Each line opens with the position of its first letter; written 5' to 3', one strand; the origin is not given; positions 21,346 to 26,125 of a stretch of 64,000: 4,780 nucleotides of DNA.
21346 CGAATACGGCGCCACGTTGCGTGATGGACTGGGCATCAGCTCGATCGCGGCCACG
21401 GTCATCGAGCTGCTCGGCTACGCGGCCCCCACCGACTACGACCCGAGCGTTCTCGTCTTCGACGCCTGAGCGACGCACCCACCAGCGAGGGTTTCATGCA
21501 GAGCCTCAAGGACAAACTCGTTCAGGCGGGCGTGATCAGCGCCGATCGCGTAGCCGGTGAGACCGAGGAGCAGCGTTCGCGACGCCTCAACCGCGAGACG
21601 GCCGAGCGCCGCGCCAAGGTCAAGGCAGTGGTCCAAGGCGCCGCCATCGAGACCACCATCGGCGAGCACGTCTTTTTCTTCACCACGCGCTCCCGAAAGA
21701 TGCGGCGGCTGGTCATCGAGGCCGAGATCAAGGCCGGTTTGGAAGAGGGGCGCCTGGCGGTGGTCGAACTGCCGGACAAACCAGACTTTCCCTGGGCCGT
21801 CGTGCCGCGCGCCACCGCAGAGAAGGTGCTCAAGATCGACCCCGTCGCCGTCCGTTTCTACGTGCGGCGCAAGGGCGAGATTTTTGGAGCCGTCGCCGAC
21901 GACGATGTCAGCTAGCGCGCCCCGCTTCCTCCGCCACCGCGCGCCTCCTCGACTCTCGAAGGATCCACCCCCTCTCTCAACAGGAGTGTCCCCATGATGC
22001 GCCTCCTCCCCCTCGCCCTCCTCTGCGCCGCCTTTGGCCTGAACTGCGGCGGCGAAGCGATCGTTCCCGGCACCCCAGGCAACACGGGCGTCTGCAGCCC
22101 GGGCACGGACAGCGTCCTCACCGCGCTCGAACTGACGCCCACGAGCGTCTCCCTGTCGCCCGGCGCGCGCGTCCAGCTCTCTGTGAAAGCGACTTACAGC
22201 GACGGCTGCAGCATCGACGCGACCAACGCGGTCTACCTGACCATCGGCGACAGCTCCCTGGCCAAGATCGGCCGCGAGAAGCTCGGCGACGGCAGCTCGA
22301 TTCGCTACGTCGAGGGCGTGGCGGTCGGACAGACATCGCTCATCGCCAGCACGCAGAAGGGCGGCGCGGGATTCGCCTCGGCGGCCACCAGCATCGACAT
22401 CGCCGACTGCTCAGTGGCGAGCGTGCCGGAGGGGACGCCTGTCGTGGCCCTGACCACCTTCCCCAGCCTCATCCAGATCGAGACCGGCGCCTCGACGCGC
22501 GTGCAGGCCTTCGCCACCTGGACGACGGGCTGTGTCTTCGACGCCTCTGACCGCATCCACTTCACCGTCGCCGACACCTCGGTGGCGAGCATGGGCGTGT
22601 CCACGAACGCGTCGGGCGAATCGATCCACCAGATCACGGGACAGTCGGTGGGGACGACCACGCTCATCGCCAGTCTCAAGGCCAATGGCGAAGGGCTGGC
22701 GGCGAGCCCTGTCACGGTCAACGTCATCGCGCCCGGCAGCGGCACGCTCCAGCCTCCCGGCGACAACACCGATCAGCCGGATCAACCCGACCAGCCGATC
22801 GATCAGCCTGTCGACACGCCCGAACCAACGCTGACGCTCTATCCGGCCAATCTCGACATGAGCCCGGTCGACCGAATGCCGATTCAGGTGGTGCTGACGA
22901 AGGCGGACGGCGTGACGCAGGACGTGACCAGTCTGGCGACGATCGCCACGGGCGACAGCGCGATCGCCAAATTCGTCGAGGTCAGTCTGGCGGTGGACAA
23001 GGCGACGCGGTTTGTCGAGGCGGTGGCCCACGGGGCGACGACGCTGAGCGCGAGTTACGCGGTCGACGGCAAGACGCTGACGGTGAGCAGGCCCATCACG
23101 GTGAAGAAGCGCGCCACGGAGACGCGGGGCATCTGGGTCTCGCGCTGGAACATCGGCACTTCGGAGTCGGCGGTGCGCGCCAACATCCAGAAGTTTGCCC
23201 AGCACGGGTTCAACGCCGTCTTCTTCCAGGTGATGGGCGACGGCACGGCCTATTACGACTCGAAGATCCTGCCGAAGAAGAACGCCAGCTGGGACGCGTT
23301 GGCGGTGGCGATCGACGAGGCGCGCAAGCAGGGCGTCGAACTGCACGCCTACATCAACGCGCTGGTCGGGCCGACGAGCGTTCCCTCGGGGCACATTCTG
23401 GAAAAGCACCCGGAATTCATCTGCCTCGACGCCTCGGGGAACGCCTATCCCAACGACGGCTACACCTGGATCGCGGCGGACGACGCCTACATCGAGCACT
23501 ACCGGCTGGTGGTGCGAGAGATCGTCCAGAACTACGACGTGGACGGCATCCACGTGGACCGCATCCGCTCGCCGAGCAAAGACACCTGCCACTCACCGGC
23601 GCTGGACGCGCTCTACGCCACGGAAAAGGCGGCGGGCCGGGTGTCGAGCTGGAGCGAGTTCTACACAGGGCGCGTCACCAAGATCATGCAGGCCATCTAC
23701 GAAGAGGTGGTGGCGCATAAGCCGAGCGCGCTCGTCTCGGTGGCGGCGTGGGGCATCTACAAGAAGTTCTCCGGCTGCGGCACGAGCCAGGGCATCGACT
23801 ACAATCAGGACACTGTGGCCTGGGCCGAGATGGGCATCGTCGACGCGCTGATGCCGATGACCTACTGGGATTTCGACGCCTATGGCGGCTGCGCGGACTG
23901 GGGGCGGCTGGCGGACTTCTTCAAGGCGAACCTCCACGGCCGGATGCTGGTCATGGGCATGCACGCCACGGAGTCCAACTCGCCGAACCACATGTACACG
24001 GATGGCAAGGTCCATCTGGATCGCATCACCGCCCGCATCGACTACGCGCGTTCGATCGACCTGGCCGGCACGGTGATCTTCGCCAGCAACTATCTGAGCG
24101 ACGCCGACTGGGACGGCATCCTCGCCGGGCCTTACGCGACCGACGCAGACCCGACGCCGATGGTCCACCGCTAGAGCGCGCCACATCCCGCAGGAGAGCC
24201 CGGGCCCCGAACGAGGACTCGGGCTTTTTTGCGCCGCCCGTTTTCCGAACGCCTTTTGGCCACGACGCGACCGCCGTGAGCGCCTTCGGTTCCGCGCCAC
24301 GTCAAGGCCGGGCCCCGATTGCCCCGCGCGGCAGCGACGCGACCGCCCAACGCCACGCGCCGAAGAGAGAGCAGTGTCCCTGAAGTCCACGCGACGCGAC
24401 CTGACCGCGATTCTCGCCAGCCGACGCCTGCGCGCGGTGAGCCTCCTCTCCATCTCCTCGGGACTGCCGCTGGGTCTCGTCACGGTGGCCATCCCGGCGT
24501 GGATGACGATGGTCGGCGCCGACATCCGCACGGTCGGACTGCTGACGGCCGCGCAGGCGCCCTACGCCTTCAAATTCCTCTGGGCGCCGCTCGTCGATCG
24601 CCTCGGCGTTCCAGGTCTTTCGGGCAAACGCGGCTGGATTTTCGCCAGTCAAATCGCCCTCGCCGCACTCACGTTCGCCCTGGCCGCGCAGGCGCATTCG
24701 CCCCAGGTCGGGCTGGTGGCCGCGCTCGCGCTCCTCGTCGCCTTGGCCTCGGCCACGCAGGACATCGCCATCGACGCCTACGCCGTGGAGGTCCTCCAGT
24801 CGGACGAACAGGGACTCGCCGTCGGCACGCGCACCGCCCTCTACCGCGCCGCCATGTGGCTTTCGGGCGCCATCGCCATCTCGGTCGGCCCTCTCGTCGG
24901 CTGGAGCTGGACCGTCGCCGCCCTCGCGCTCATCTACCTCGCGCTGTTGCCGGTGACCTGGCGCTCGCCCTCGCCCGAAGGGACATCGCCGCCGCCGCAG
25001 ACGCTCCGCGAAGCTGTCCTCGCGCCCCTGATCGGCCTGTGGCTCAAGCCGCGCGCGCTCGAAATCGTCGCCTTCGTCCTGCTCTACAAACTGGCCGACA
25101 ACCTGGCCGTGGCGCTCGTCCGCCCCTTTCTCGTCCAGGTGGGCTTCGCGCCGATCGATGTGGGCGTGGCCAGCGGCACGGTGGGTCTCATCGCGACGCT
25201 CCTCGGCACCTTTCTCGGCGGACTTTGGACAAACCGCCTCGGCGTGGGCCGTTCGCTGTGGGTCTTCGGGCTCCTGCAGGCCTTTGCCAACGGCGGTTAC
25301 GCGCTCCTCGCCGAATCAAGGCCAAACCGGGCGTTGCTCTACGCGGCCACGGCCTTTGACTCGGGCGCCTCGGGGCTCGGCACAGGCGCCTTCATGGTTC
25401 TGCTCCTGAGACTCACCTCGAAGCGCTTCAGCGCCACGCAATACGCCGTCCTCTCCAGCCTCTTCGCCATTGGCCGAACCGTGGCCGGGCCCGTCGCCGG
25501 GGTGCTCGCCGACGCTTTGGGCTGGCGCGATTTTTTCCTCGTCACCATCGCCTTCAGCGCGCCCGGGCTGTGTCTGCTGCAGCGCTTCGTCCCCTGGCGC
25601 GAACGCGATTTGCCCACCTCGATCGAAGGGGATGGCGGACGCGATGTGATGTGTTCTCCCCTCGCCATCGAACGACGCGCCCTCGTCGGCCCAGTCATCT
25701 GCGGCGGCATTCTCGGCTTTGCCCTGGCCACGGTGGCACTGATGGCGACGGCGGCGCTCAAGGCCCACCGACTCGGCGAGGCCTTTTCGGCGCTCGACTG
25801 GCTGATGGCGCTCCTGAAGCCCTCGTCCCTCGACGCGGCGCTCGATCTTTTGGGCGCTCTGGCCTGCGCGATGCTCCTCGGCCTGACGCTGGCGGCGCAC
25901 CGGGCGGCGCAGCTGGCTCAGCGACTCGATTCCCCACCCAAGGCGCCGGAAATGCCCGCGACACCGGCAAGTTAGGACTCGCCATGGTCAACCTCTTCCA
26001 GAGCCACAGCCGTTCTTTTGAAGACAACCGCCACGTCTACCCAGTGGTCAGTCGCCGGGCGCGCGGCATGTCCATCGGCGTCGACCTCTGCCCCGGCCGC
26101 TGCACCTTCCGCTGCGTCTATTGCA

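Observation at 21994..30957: Co-directional envelope module: GHL10 lipoprotein - AmpG - radical SAM (8-nt spacing) - tandem SGNH hydrolase - PilD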

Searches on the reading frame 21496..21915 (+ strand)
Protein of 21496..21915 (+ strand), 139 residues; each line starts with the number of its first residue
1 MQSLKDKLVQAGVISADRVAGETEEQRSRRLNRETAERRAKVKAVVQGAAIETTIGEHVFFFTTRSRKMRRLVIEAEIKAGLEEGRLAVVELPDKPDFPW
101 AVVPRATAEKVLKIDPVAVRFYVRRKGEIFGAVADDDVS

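Call 24: search_protein_families(library=pfam, proteins=[window:21496-21915:+], max_evalue=0.001)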
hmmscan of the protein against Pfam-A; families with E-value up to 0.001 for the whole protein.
window:21496-21915:+ (139 aa): 1 family
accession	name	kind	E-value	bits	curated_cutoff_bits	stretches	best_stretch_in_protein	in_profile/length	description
PF09831.14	DUF2058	-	5.7e-11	43.3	25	1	24-122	57-150/174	Uncharacterized protein conserved in bacteria (DUF2058)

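Call 86: search_protein_families(library=ncbifam, proteins=[window:21496-21915:+], max_evalue=0.001)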
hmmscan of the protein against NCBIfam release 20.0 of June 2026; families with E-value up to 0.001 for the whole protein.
window:21496-21915:+ (139 aa): 0 families

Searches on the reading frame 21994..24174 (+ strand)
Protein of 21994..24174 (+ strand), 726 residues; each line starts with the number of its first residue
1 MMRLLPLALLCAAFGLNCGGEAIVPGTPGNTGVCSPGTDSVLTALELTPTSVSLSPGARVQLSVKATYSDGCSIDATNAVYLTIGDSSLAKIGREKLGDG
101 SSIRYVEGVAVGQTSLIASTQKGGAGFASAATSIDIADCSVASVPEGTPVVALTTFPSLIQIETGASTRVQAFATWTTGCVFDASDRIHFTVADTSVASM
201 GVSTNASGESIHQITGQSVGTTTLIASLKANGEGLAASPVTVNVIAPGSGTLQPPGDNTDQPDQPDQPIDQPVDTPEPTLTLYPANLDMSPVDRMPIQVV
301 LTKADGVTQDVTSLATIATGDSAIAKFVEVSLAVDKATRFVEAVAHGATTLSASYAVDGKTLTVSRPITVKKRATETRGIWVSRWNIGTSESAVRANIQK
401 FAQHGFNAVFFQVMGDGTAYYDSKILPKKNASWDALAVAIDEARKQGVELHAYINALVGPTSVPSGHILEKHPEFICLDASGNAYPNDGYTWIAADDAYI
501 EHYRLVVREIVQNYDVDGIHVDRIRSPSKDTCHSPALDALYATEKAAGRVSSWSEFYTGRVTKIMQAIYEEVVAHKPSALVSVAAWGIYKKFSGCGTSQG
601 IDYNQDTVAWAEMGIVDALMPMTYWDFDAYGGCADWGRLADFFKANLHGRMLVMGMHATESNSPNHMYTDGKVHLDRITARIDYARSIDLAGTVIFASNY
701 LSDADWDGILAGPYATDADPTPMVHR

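Call 4: search_protein_families(library=pfam, proteins=[window:21994-24174:+], max_evalue=0.01)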
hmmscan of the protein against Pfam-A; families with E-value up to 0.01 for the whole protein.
window:21994-24174:+ (726 aa): 4 families
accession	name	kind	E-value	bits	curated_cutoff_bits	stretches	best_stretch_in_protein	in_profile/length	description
PF02638.21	GHL10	-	2.9e-22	79.6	27.9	1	377-629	2-267/311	Glycosyl hydrolase-like 10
PF14871.12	GHL6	-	8.9e-09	36.1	35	1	408-522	17-131/132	Hypothetical glycosyl hydrolase 6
PF13200.12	DUF4015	-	0.0009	18.9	27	1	379-624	1-226/313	Putative glycosyl hydrolase domain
PF13629.12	T2SS-T3SS_pil_N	-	0.0077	16.4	23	0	192-242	26-71/72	Pilus formation protein N terminal region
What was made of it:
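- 21994..24174 (+): Secreted GHL10 protein (726 aa). It has a signal peptide, weakly matching Ig-like repeats, and a C-terminal GHL10 TIM-barrel domain at residues ~377-650. It is a probable Cwp19-type peptidoglycan lytic transglycosylase. Pfam GHL10, E 2.9e-22 (call 4).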

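Call 5: search_protein_families(library=ncbifam, proteins=[window:21994-24174:+], max_evalue=0.01)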
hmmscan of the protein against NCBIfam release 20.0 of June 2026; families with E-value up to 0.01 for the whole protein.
window:21994-24174:+ (726 aa): 0 families

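Call 40: list_cluster_members(proteins=[window:21994-24174:+, window:24374-25975:+, window:25984-26898:+, window:29971-30957:+, window:31003-31704:+, window:31827-33230:+, window:35948-36778:+, window:15219-16232:-])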
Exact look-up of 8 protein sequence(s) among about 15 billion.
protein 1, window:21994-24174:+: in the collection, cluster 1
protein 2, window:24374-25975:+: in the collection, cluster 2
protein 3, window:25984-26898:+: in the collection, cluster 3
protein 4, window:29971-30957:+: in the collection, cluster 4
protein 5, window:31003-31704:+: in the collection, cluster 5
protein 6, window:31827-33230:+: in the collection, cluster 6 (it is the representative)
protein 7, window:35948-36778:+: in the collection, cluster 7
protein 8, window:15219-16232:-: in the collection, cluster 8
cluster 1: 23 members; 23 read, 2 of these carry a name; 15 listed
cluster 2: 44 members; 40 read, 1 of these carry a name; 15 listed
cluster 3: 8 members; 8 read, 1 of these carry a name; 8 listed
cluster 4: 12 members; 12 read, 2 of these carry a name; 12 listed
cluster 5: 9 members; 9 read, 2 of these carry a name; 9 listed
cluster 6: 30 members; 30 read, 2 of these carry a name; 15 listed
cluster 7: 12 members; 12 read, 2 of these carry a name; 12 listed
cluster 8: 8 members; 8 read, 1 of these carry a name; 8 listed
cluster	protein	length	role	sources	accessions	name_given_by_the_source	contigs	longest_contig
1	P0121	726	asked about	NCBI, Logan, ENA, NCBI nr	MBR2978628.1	MAG: family 10 glycosylhydrolase [Myxococcaceae bacterium] | family 10 glycosylhydrolase [Myxococcaceae bacterium]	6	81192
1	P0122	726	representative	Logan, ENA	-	-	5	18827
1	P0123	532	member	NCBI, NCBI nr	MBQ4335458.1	MAG: family 10 glycosylhydrolase, partial [Myxococcaceae bacterium] | family 10 glycosylhydrolase [Myxococcaceae bacterium]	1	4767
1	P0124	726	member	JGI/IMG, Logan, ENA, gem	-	-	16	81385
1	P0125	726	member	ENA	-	-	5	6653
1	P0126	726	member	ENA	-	-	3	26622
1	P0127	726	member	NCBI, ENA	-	-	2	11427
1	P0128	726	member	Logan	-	-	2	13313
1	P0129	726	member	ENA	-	-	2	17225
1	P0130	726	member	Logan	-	-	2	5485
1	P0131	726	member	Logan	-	-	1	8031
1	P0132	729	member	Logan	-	-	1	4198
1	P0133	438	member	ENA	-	-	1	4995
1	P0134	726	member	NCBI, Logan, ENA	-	-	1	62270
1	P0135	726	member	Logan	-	-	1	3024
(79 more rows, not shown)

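Call 50: search_protein_families(library=padloc, proteins=[window:21994-24174:+], max_evalue=0.01)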
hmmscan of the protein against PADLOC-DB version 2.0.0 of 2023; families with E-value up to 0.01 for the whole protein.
window:21994-24174:+ (726 aa): 0 families

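Call 61: search_solved_structures(query=window:21994-24174:+, max_evalue=1, show_alignments=0)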
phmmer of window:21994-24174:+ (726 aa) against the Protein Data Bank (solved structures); distinct sequences matched with E-value up to 1: 6.
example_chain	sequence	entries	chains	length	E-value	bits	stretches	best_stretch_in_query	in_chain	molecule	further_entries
5oq2_A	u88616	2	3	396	1.9e-13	53.1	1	400-650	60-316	Cwp19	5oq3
8gyr_A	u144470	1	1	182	0.0095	17.8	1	38-101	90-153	Leptospira Immunoglobulin-like protein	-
8gyr_B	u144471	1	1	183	0.021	16.7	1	38-101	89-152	LigA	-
2mog_A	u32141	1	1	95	0.12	14.2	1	41-119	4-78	Bacterial Ig-like domain, group 2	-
2mqg_A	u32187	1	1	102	0.12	14.1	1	40-119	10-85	LigB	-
8r3n_B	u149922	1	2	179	0.79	11.4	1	323-384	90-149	Protease PfpI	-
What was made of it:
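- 21994..24174 (+): PDB Cwp19 5oq2, E 1.9e-13 over residues 400-650, plus weak Lig/Big_2 hits (call 61).
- On GHL10 / Cwp19-type peptidoglycan lytic transglycosylase: Cwp19 5oq2, E 1.9e-13 (call 61).
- Closest known: Clostridioides difficile Cwp19. Same: It has a homologous GHL10 catalytic domain (call 61).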

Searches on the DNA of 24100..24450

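Call 58: search_rna_families(source=window, start=24100, end=24450, threshold=evalue, max_evalue=1)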
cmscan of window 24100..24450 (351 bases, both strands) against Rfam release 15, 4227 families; matches with E-value up to 1: 2.
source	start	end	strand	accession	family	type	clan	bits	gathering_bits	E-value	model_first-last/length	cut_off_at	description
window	24192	24231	+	RF03067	terC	Cis-reg;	-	20.3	39.9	0.37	1-59/59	no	terC RNA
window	24226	24311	-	RF02757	Erse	Gene; sRNA;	-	12.4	138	0.24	1-252/252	no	Erse small RNA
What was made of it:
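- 24206..24233 (+): Terminator-like hairpin followed by a T-run, 32 nt after the GHL10 stop. It lies inside the 199-nt gap before ampG. No Rfam element is found in this gap (call 58).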

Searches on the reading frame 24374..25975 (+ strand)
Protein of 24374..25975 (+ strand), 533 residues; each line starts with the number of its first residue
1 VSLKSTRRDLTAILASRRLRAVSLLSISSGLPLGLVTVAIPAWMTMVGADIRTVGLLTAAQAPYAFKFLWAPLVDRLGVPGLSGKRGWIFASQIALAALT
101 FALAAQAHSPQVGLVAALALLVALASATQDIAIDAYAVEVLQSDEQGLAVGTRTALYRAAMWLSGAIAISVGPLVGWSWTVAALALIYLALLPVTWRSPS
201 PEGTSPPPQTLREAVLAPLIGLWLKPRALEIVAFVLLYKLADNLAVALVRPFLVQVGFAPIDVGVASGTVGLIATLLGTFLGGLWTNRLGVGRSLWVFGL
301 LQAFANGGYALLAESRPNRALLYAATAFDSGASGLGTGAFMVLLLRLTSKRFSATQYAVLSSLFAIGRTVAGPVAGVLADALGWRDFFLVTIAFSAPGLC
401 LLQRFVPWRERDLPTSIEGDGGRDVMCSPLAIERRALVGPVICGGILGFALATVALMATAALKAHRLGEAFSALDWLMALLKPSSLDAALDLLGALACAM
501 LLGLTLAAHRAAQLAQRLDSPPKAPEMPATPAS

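Call 4: search_protein_families(library=pfam, proteins=[window:24374-25975:+], max_evalue=0.01)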
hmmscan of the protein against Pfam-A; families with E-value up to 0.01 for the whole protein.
window:24374-25975:+ (533 aa): 3 families
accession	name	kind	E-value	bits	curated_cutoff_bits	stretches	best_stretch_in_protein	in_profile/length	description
PF07690.21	MFS_1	-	6e-23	81.8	33.4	2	23-350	2-321/347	Major Facilitator Superfamily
PF13000.13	Acatn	-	1.7e-10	40.5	23.7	1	27-155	10-161/546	Acetyl-coenzyme A transporter 1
PF03092.22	BT1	-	0.0011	18.2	22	0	33-145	5-119/432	BT1 family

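Call 5: search_protein_families(library=ncbifam, proteins=[window:24374-25975:+], max_evalue=0.01)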
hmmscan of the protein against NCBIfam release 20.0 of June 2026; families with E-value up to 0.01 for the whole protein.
window:24374-25975:+ (533 aa): 6 families
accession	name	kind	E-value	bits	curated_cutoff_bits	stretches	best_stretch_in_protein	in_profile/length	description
TIGR00901.2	2A0125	subfamily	9.5e-100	334.1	350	1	15-401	2-413/417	AmpG family muropeptide MFS transporter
NF008867.0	PRK11902.1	equivalog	8.7e-92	308.2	656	1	9-403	5-401/419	muropeptide transporter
NF008238.0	PRK11010.1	equivalog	2.2e-89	300.6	756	1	12-403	7-400/492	muropeptide MFS transporter AmpG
TIGR02718.1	sider_RhtX_FptX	subfamily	6.5e-34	117.5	356.15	1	21-401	5-386/390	RhtX/FptX family siderophore transporter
NF038246.1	bile_salt_MFS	equivalog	2.1e-06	26.9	400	1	256-401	258-399/408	conjugated bile salt MFS transporter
TIGR00895.1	2A0115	subfamily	0.0002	20.4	418.55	1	238-407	28-193/398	aromatic acid/H+ symport family MFS transporter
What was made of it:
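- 24374..25975 (+): AmpG-family MFS permease (533 aa). It has the 12-helix core plus two further C-terminal hydrophobic segments. TIGR00901, 334 bits (cut-off 350), E 1e-99 (call 5).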

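Call 45: search_solved_structures(query=window:24374-25975:+, max_evalue=0.001, show_alignments=1)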
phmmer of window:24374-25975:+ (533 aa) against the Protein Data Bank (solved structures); distinct sequences matched with E-value up to 0.001: 7.
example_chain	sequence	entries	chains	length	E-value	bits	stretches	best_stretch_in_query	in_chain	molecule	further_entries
9c3f_A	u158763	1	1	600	1.5e-75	258.2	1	18-402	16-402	Anhydromuropeptide permease,Soluble cytochrome b562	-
8zgz_A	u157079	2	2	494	1.2e-73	252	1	22-402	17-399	Protein AmpG | Muropeptide transporter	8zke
9j9z_A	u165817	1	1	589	7.3e-63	216.4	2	207-402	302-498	Muropeptide transporter,Soluble cytochrome b562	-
8zbb_A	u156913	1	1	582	1.9e-62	215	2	207-402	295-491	Muropeptide transporter,Soluble cytochrome b562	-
9mun_A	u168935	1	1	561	3.2e-08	36.1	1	23-163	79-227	Acetyl-coenzyme A transporter 1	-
9m0s_A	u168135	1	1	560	5.4e-08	35.4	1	23-163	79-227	Acetyl-coenzyme A transporter 1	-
9pvm_A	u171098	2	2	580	5.7e-08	35.3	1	23-163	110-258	Acetyl-coenzyme A transporter 1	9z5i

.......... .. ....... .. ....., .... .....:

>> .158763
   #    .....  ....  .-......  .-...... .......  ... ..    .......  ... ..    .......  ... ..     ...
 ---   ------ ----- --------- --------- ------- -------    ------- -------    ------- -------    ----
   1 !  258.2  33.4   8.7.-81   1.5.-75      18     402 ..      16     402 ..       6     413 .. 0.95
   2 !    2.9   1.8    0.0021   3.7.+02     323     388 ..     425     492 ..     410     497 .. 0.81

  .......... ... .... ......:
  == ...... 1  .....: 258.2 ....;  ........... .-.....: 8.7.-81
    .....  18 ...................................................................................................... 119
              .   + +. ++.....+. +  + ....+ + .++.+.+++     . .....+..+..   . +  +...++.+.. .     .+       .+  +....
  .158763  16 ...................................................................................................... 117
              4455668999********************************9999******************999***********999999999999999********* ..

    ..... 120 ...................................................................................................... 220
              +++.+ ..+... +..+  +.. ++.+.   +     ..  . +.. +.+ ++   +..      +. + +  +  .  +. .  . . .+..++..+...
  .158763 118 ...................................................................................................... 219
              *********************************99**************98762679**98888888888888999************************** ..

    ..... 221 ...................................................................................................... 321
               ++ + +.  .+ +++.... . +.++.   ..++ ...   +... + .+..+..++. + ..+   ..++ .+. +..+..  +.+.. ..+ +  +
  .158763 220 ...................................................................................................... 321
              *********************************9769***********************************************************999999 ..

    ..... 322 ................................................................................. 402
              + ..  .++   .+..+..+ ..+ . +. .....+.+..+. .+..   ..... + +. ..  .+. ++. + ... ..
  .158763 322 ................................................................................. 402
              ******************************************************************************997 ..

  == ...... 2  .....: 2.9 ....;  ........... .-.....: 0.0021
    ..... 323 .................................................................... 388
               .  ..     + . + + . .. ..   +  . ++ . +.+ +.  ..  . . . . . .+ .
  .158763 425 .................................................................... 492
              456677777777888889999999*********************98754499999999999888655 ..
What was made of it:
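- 24374..25975 (+): E. coli AmpG cryo-EM chain 9c3f, E 1.5e-75 (call 45).
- On AmpG muropeptide permease family (TIGR00901 / TC 2.A.1.25): E. coli AmpG 9c3f, E 1.5e-75, residues 18-402 against 16-402 (call 45).
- Checked: AmpG: NCBIfam TIGR00901, E 1e-99 (call 5), and E. coli AmpG structure 9c3f, E 1.5e-75 over residues 18-402 (call 45).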

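Call 50: search_protein_families(library=padloc, proteins=[window:24374-25975:+], max_evalue=0.01)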
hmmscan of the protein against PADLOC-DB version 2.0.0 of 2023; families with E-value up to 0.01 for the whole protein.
window:24374-25975:+ (533 aa): 0 families

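Call 55: find_related_loci(query=A4, collection=metagenome_contigs, flank=5000)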
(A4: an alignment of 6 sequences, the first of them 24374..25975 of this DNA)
Query A4 (533 aa) in metagenome_contigs; peptide patterns used: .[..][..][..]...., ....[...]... (x = any residue, [..] = any of these).
600 stretches matched a pattern (row limit reached: there are more); 587 encode a relative of the query (tblastn E <= 1e-3); the best 80 are kept; 80 distinct loci.
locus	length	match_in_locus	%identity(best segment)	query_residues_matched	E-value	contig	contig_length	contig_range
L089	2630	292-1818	54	5-513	6e-153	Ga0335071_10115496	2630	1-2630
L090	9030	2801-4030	59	10-418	7e-139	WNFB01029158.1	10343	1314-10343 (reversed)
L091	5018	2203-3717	49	2-513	3e-137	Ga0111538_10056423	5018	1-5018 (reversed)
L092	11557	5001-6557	52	13-524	6e-139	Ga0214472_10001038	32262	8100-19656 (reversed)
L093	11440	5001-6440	51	14-495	3e-134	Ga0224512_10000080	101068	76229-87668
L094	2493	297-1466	57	30-418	7e-141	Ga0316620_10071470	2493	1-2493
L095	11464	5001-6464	50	5-494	2e-132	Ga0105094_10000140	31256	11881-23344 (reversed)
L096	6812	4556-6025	50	5-494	4e-132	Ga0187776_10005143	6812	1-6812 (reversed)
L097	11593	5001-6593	46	6-533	7e-131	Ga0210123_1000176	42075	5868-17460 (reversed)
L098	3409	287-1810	48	2-516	6e-135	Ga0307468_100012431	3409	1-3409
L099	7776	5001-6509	49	2-513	3e-126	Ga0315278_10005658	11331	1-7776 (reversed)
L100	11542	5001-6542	48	1-508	1e-123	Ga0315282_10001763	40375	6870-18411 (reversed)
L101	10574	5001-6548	48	8-527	8e-124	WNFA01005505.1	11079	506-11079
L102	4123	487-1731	56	5-418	2e-125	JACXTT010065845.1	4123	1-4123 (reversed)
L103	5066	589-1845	54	10-429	3e-123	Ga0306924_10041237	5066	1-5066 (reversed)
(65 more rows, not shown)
